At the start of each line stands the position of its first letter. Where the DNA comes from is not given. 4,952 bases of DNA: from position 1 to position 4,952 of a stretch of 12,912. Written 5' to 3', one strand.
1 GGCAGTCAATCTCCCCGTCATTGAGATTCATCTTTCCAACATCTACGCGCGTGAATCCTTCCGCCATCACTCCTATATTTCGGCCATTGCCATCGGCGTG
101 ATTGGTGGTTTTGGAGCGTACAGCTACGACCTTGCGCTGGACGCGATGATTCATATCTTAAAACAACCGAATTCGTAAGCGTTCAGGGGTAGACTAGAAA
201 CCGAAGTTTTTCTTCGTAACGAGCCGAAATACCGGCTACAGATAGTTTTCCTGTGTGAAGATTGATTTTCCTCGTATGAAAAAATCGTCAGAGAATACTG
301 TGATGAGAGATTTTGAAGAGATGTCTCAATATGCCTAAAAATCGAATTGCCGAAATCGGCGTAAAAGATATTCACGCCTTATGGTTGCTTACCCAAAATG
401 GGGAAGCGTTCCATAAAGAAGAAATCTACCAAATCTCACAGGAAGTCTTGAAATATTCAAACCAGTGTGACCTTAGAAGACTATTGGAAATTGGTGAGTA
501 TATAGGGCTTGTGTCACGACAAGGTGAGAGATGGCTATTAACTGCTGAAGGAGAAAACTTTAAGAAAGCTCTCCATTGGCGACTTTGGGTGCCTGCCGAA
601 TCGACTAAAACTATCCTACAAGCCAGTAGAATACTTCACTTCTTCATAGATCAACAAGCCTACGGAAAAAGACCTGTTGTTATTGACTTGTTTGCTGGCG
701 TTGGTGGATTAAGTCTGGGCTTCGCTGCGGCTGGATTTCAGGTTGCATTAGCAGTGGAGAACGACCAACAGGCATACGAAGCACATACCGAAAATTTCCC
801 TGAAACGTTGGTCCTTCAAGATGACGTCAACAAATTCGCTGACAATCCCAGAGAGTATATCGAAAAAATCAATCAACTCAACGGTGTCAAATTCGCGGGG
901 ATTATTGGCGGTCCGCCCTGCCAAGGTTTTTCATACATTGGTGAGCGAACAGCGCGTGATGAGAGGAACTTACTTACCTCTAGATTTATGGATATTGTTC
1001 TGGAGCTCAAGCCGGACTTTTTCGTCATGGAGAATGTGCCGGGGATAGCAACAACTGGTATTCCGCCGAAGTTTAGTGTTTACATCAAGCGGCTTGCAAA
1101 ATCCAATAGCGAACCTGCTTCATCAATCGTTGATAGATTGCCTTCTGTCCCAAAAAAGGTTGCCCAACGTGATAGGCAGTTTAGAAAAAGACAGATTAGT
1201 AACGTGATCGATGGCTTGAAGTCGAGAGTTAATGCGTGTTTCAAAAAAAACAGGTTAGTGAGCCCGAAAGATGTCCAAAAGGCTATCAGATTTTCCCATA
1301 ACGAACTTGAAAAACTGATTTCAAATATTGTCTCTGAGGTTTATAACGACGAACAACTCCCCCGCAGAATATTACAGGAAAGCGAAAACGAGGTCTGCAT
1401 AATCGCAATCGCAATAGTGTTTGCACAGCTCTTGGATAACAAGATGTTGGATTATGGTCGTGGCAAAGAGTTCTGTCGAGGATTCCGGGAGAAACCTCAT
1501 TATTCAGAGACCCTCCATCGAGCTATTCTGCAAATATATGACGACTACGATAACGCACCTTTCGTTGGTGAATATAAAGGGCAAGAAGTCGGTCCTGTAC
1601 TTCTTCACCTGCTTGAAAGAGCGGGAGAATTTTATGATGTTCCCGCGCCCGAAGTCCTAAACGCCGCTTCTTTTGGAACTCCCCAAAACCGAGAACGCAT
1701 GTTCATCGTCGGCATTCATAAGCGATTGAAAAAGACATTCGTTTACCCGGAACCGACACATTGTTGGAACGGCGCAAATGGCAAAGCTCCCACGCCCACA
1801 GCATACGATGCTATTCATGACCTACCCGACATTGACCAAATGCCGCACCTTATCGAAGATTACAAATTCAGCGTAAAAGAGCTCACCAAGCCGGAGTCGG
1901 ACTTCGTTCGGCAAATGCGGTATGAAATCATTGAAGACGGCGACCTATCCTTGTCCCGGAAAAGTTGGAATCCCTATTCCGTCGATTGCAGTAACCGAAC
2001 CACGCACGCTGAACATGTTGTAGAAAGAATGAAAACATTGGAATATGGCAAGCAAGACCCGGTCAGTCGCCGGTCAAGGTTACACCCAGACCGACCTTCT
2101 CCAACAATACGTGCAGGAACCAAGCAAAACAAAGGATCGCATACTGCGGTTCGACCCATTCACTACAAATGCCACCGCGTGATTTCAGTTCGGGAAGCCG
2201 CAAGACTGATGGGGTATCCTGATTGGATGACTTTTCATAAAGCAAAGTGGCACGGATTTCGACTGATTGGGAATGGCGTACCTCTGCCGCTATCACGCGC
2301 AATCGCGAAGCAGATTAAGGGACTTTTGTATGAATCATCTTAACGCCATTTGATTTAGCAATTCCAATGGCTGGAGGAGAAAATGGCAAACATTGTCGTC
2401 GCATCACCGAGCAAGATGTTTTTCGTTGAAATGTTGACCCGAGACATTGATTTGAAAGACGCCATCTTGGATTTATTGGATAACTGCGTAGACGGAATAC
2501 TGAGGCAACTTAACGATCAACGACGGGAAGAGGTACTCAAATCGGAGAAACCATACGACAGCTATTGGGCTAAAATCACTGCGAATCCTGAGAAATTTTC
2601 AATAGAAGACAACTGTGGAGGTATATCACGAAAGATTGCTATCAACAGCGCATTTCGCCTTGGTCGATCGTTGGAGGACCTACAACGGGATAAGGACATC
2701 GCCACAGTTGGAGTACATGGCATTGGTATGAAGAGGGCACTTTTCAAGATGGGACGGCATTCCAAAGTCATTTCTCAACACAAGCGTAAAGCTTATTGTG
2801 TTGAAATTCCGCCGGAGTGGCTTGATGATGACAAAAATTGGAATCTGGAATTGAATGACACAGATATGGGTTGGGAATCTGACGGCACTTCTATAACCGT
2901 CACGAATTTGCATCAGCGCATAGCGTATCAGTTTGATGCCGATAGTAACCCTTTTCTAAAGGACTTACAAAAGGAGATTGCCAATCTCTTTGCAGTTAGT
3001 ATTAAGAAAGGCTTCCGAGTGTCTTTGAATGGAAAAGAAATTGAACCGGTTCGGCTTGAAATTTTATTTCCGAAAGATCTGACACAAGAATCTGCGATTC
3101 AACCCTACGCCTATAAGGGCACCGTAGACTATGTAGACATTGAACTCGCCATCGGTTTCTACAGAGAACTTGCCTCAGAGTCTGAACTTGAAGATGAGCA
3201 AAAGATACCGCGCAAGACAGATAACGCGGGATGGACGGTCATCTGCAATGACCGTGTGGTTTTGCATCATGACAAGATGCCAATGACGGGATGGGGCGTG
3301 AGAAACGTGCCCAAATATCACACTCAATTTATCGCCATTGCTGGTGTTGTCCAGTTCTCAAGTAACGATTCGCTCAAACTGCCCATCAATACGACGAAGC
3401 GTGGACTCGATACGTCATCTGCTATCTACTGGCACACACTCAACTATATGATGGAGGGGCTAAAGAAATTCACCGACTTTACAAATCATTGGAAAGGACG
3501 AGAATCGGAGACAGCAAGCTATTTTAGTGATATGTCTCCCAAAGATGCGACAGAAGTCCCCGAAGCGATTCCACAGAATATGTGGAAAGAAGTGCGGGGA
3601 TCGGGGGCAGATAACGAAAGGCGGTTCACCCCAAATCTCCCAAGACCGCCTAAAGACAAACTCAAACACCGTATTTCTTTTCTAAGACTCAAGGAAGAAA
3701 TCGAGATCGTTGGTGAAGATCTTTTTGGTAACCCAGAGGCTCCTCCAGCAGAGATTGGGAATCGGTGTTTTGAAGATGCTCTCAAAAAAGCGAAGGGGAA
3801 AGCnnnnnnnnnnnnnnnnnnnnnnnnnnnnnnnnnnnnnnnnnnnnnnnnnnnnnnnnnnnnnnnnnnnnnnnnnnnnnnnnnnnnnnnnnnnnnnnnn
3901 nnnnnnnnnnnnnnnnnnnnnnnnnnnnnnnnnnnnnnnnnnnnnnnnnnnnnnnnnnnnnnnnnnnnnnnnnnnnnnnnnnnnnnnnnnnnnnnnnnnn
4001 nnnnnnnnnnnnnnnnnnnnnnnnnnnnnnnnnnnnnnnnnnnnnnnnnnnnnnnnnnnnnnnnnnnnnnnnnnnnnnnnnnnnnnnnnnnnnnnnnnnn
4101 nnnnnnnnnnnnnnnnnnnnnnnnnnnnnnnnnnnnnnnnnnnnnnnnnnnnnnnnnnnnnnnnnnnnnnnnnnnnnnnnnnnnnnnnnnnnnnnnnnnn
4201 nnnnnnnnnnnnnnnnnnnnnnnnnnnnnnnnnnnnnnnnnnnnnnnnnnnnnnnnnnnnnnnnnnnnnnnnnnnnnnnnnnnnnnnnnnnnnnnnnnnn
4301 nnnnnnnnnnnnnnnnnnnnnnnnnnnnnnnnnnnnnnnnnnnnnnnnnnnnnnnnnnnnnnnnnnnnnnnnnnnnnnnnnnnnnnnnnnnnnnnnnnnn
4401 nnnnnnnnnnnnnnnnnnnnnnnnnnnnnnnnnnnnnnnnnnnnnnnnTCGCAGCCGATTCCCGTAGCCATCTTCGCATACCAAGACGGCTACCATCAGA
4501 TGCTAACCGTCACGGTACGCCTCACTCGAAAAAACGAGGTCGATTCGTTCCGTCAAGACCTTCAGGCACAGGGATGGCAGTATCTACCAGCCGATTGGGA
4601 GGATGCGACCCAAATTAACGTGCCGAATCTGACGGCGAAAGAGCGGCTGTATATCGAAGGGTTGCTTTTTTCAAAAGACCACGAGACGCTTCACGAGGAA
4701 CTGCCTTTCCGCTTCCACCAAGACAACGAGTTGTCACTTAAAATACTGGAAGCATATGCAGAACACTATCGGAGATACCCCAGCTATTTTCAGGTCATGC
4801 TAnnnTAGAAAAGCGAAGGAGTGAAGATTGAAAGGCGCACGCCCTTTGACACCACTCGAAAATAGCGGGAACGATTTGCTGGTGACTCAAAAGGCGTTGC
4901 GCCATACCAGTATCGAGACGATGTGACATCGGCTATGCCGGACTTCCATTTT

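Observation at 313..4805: Candidate undescribed three-gene module: atypical C5-MTase + MORC-like GHKL ATPase + unknown protein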

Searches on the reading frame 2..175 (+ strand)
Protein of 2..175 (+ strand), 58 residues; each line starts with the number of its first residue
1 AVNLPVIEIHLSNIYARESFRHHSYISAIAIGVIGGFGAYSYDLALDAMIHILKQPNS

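Call 109: search_protein_families(library=pfam, proteins=[window:2-175:+], max_evalue=0.001)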
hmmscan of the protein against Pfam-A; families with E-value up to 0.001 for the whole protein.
window:2-175:+ (58 aa): 1 family
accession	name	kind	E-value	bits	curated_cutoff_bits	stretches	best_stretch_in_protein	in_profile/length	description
PF01220.24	DHquinase_II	-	8.7e-19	68.1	23.3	1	1-49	89-137/138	Dehydroquinase class II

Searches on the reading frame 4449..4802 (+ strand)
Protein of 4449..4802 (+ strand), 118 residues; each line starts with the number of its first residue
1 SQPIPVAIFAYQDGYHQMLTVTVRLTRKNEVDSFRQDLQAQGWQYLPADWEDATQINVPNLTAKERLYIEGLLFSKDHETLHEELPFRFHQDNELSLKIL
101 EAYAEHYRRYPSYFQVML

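Call 56: search_protein_families(library=pfam, proteins=[window:4449-4802:+], max_evalue=10)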
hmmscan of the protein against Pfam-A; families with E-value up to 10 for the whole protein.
window:4449-4802:+ (118 aa): 1 family
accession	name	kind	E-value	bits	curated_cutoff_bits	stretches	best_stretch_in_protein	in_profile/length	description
PF20553.4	Methyltransf_35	-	3.8e-20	72.9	27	1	5-117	207-308/309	Putative O-methyltransferase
